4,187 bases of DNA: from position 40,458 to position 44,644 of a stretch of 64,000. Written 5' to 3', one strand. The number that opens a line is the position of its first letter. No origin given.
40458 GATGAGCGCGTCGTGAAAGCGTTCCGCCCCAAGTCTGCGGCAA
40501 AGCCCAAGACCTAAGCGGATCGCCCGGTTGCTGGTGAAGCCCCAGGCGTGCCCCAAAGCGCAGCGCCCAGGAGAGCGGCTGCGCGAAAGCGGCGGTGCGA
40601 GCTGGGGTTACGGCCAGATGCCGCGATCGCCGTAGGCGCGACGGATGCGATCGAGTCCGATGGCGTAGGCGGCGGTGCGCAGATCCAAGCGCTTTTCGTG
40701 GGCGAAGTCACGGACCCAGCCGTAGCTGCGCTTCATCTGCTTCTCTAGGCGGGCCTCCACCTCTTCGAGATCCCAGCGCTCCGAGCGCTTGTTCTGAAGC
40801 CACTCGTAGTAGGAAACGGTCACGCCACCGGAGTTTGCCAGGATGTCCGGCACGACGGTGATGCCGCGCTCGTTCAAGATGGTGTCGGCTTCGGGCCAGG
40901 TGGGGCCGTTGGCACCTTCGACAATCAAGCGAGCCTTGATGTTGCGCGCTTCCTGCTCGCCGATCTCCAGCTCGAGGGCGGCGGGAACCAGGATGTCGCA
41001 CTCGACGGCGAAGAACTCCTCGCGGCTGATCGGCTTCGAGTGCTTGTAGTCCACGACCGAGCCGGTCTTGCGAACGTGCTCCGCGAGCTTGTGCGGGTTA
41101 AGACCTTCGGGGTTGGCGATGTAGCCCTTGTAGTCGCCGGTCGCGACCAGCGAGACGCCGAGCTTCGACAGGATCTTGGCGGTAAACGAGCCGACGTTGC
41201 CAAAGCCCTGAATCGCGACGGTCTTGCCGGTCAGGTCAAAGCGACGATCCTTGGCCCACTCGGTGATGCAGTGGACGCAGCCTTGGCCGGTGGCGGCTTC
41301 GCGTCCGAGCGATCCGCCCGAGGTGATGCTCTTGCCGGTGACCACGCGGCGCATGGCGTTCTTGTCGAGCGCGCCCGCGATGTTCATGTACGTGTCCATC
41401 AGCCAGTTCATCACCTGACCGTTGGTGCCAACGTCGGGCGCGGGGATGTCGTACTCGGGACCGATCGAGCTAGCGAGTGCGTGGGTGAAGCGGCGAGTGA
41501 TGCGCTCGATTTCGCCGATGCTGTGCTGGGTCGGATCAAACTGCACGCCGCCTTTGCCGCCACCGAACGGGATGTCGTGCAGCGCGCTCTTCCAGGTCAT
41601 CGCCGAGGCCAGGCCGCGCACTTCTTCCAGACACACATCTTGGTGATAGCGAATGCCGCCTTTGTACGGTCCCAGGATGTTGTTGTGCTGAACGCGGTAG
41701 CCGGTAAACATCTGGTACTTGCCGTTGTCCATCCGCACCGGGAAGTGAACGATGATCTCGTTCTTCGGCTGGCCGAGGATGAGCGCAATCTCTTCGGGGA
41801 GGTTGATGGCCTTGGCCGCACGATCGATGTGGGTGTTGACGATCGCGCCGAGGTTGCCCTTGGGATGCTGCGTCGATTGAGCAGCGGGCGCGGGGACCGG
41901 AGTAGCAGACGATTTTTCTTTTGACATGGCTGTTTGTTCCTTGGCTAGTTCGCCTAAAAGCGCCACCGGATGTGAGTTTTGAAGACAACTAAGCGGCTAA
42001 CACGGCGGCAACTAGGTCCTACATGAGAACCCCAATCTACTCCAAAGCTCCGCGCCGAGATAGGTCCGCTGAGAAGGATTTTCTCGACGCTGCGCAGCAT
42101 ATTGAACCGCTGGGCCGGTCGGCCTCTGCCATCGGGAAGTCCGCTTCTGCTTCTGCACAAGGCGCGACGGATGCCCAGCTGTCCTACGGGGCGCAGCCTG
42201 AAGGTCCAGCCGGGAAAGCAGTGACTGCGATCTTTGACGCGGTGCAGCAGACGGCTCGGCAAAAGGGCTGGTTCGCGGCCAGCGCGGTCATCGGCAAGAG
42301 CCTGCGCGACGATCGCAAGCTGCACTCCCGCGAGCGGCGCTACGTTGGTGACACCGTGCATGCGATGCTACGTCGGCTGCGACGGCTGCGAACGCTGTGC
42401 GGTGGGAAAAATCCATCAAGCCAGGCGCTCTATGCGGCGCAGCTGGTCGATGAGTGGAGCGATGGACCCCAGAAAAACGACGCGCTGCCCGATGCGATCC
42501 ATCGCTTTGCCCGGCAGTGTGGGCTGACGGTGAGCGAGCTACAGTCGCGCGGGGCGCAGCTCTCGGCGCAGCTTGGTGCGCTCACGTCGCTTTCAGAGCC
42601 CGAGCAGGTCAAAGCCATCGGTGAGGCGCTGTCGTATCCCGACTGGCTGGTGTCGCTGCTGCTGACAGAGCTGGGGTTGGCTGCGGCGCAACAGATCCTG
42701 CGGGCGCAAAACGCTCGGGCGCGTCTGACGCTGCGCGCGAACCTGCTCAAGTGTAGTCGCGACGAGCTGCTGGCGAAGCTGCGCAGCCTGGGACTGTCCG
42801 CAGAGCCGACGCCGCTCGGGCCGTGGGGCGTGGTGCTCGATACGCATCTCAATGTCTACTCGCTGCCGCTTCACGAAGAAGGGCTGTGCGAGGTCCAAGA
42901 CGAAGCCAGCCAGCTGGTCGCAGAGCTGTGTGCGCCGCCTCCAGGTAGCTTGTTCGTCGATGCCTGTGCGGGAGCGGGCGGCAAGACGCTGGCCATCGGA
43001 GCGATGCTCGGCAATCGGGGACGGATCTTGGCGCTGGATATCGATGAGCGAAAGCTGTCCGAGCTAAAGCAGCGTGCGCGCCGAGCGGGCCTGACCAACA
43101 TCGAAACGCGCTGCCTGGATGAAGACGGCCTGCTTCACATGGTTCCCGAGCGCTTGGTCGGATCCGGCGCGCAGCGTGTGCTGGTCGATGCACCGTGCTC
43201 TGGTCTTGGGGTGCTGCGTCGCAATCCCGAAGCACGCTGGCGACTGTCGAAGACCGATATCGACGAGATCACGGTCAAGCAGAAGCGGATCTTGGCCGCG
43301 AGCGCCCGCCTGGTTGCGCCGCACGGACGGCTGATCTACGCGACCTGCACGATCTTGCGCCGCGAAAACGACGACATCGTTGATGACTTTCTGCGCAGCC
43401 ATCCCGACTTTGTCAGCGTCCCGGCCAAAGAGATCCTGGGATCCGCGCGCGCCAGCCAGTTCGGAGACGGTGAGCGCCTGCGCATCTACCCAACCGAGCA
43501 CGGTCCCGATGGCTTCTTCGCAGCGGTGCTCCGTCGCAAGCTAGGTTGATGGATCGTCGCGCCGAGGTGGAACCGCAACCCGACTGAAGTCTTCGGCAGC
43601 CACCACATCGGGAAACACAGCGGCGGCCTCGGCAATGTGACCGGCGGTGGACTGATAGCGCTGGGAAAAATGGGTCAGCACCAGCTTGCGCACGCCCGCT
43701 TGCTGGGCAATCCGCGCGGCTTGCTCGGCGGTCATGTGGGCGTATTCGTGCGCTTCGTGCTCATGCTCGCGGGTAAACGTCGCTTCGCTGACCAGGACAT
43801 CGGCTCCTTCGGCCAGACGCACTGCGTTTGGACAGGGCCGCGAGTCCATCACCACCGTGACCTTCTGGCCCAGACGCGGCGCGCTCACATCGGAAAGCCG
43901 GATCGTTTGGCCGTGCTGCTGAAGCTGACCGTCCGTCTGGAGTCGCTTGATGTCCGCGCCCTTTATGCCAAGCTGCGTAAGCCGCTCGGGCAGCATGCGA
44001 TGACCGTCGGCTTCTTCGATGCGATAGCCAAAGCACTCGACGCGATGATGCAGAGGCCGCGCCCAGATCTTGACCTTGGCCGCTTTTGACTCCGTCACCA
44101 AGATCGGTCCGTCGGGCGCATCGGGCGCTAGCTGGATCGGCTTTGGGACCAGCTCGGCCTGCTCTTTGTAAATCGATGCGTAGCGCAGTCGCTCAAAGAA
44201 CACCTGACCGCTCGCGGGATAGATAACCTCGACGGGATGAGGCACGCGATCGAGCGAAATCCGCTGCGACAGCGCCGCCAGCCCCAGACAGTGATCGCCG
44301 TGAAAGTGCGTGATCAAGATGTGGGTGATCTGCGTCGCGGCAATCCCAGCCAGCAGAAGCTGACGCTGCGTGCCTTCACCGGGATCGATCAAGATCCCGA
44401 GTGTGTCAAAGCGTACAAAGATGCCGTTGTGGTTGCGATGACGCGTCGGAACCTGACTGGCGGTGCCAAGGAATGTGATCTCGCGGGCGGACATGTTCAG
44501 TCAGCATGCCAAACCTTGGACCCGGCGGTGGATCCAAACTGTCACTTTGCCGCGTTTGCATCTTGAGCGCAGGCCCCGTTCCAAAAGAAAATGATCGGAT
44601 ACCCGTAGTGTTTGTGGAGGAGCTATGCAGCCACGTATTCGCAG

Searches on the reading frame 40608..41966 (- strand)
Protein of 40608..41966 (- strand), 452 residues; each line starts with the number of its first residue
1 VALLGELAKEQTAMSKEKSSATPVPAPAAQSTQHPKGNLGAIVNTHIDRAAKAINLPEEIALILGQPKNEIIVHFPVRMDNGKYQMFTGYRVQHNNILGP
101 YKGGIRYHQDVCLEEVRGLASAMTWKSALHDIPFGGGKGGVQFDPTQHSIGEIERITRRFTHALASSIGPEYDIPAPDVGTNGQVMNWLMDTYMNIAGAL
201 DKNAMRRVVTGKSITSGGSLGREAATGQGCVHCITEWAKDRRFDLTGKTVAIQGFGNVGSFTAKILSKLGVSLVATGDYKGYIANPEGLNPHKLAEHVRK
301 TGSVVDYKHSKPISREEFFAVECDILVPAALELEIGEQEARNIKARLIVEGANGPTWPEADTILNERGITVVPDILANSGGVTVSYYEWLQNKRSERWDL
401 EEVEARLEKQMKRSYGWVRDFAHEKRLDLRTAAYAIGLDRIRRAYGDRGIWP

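Call 31: search_protein_families(library=pfam, proteins=[window:40608-41966:-], max_evalue=0.001)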
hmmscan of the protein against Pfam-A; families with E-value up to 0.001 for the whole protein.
window:40608-41966:- (452 aa): 3 families
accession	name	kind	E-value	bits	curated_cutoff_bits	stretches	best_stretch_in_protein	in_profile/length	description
PF00208.27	ELFV_dehydrog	-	1.1e-74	251.6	23.4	1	217-449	1-241/241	Glutamate/Leucine/Phenylalanine/Valine dehydrogenase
PF02812.23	ELFV_dehydrog_N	-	2.2e-55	186.3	25.3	1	67-194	1-128/129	Glu/Leu/Phe/Val dehydrogenase, dimerisation domain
PF02826.25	2-Hacid_dh_C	-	4.9e-05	23.2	25.1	1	237-297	23-88/178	D-isomer specific 2-hydroxyacid dehydrogenase, NAD binding domain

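Call 32: find_related_loci(query=window:40608-41966:-, collection=genome_contigs, flank=2000)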
Query window:40608-41966:- (452 aa) in genome_contigs; peptide patterns used: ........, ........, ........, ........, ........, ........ (x = any residue, [..] = any of these).
472 stretches matched a pattern; 422 encode a relative of the query (tblastn E <= 1e-3); the best 80 are kept; 80 distinct loci.
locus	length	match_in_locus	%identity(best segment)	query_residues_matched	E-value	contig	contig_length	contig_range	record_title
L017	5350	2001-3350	99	3-452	0e+0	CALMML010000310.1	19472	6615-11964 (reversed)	MAG TPA_asm: uncultured Myxococcales bacterium isolate SRR5676451_bin.61_CONCOCT_v1.1_MAG genome assembly, contig: ERZ72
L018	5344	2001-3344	98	6-452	0e+0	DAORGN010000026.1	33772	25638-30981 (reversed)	MAG TPA_asm: Pseudomonadota bacterium isolate AMR_MDS_0801 NODE_473_length_33772_cov_6.322063, whole genome shotgun sequ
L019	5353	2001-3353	95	2-452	0e+0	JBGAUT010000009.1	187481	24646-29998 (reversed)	MAG: Polyangia bacterium isolate MAG_MBR_AS.52 MBRAS-52_NODE_9_length_187481_cov_6.745806, whole genome shotgun sequence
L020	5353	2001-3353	95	2-452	0e+0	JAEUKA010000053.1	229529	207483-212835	MAG: Myxococcales bacterium isolate new MAG-83 k141_2498903, whole genome shotgun sequence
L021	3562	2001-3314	88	14-452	0e+0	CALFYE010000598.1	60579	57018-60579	MAG TPA_asm: uncultured Myxococcales bacterium isolate SRR6231182_bin.43_CONCOCT_v1.1_MAG genome assembly, contig: ERZ65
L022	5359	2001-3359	81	6-452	0e+0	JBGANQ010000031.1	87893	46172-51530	MAG: Polyangia bacterium isolate MAG_MBR_H10.6 MBRH10-6_opera_contig_1114, whole genome shotgun sequence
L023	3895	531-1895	80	6-452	0e+0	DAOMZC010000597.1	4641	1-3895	MAG TPA_asm: Pseudomonadota bacterium isolate AMR_MDS_5610 NODE_4918_length_4641_cov_7.848888, whole genome shotgun sequ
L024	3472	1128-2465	79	6-452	0e+0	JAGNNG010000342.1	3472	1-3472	MAG: Deltaproteobacteria bacterium isolate Go_SlAct_bin_237 Go_SlAct_216423_length_3472_cov_7.539312, whole genome shotg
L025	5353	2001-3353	79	6-452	0e+0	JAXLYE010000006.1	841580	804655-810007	MAG: Polyangia bacterium isolate STL-MYX5 C1.81.fa-6, whole genome shotgun sequence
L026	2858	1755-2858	93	5-371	0e+0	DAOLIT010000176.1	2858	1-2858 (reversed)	MAG TPA_asm: Pseudomonadota bacterium isolate AMR_MDS_0291 NODE_6807_length_2858_cov_14.038887, whole genome shotgun seq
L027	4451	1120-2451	75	9-452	0e+0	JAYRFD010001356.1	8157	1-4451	MAG: Polyangia bacterium isolate SH_SHASGE3bin.23 k141_1798765, whole genome shotgun sequence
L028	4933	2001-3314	74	14-452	0e+0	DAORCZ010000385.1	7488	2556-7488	MAG TPA_asm: Pseudomonadota bacterium isolate AMR_MDS_0893 NODE_6992_length_7488_cov_5.923046, whole genome shotgun sequ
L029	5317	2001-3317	74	9-452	0e+0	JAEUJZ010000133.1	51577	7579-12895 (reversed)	MAG: Myxococcales bacterium isolate new MAG-82 k141_2541602, whole genome shotgun sequence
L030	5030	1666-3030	71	7-452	0e+0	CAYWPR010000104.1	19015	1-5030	MAG TPA_asm: uncultured Myxococcales bacterium isolate SRP189682_co2_70 genome assembly, contig: NODE_4409_length_19015_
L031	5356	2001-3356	67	9-452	0e+0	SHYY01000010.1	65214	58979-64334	MAG: Myxococcales bacterium isolate Baikal-deep-G131 BACOMB-C1543, whole genome shotgun sequence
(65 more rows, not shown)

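Call 34: find_related_loci(query=window:40608-41966:-, collection=genome_contigs, flank=10000)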
Query window:40608-41966:- (452 aa) in genome_contigs; peptide patterns used: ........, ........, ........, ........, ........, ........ (x = any residue, [..] = any of these).
472 stretches matched a pattern; 422 encode a relative of the query (tblastn E <= 1e-3); the best 80 are kept; 80 distinct loci.
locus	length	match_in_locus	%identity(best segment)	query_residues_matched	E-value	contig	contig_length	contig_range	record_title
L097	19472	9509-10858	99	3-452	0e+0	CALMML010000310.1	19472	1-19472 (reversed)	MAG TPA_asm: uncultured Myxococcales bacterium isolate SRR5676451_bin.61_CONCOCT_v1.1_MAG genome assembly, contig: ERZ72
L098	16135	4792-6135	98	6-452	0e+0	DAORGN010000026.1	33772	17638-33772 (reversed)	MAG TPA_asm: Pseudomonadota bacterium isolate AMR_MDS_0801 NODE_473_length_33772_cov_6.322063, whole genome shotgun sequ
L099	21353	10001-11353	95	2-452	0e+0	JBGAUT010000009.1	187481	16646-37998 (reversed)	MAG: Polyangia bacterium isolate MAG_MBR_AS.52 MBRAS-52_NODE_9_length_187481_cov_6.745806, whole genome shotgun sequence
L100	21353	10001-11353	95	2-452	0e+0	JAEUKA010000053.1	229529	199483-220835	MAG: Myxococcales bacterium isolate new MAG-83 k141_2498903, whole genome shotgun sequence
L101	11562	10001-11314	88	14-452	0e+0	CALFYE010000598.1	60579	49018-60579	MAG TPA_asm: uncultured Myxococcales bacterium isolate SRR6231182_bin.43_CONCOCT_v1.1_MAG genome assembly, contig: ERZ65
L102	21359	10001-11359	81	6-452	0e+0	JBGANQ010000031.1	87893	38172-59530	MAG: Polyangia bacterium isolate MAG_MBR_H10.6 MBRH10-6_opera_contig_1114, whole genome shotgun sequence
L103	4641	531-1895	80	6-452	0e+0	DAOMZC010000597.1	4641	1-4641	MAG TPA_asm: Pseudomonadota bacterium isolate AMR_MDS_5610 NODE_4918_length_4641_cov_7.848888, whole genome shotgun sequ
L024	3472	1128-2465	79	6-452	0e+0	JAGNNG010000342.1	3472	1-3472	MAG: Deltaproteobacteria bacterium isolate Go_SlAct_bin_237 Go_SlAct_216423_length_3472_cov_7.539312, whole genome shotg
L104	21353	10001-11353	79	6-452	0e+0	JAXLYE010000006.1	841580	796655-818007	MAG: Polyangia bacterium isolate STL-MYX5 C1.81.fa-6, whole genome shotgun sequence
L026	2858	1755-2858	93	5-371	0e+0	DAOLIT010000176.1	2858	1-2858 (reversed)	MAG TPA_asm: Pseudomonadota bacterium isolate AMR_MDS_0291 NODE_6807_length_2858_cov_14.038887, whole genome shotgun seq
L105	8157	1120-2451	75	9-452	0e+0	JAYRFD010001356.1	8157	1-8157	MAG: Polyangia bacterium isolate SH_SHASGE3bin.23 k141_1798765, whole genome shotgun sequence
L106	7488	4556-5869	74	14-452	0e+0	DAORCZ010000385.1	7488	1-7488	MAG TPA_asm: Pseudomonadota bacterium isolate AMR_MDS_0893 NODE_6992_length_7488_cov_5.923046, whole genome shotgun sequ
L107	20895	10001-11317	74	9-452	0e+0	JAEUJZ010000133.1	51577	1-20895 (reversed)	MAG: Myxococcales bacterium isolate new MAG-82 k141_2541602, whole genome shotgun sequence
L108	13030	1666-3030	71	7-452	0e+0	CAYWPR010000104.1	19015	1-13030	MAG TPA_asm: uncultured Myxococcales bacterium isolate SRP189682_co2_70 genome assembly, contig: NODE_4409_length_19015_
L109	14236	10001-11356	67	9-452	0e+0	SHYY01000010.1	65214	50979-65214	MAG: Myxococcales bacterium isolate Baikal-deep-G131 BACOMB-C1543, whole genome shotgun sequence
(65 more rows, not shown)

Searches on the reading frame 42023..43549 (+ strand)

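Call 31: search_protein_families(library=pfam, proteins=[window:42023-43549:+], max_evalue=0.001)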
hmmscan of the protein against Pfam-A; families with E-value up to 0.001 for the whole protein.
window:42023-43549:+ (508 aa): 4 families
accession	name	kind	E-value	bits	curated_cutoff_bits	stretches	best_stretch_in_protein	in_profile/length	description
PF01189.24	Methyltr_RsmB-F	-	1.4e-45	155.9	27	1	304-504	5-199/199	16S rRNA methyltransferase RsmB/F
PF22458.1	RsmF-B_ferredox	-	2.9e-16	59.8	27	1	205-278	1-73/74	Methyltr_RsmF/B-like, ferredoxin-like domain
PF01209.24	Ubie_methyltran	-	1.1e-05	25.4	20.1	1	299-362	39-102/233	ubiE/COQ5 methyltransferase family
PF13649.12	Methyltransf_25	-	0.00091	20.3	27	0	312-366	2-54/97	Methyltransferase domain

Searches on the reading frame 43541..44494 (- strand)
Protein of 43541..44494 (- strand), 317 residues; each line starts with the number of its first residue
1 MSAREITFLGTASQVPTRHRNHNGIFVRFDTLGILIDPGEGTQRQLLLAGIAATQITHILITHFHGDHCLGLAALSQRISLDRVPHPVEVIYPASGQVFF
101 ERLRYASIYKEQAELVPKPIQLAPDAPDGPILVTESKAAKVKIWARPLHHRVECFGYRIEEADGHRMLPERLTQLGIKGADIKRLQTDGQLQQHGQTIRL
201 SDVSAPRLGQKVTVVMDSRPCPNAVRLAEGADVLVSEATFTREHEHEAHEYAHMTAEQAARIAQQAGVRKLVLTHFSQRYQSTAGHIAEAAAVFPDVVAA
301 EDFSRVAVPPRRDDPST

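Call 30: search_protein_families(library=pfam, proteins=[window:43541-44494:-], max_evalue=0.001)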
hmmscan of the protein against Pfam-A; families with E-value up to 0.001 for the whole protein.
window:43541-44494:- (317 aa): 4 families
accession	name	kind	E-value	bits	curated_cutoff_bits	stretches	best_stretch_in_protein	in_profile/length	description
PF12706.13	Lactamase_B_2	-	2.8e-19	69.9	27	2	34-167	3-137/200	Beta-lactamase superfamily domain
PF00753.33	Lactamase_B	-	3.1e-14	53.8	22.7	1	20-120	4-98/196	Metallo-beta-lactamase superfamily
PF23023.1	Anti-Pycsar_Apyc1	-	1.1e-06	28.7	50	1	5-79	4-77/250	Anti-Pycsar protein Apyc1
PF13691.12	Lactamase_B_4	-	0.00058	19.9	27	0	18-69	8-61/63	tRNase Z endonuclease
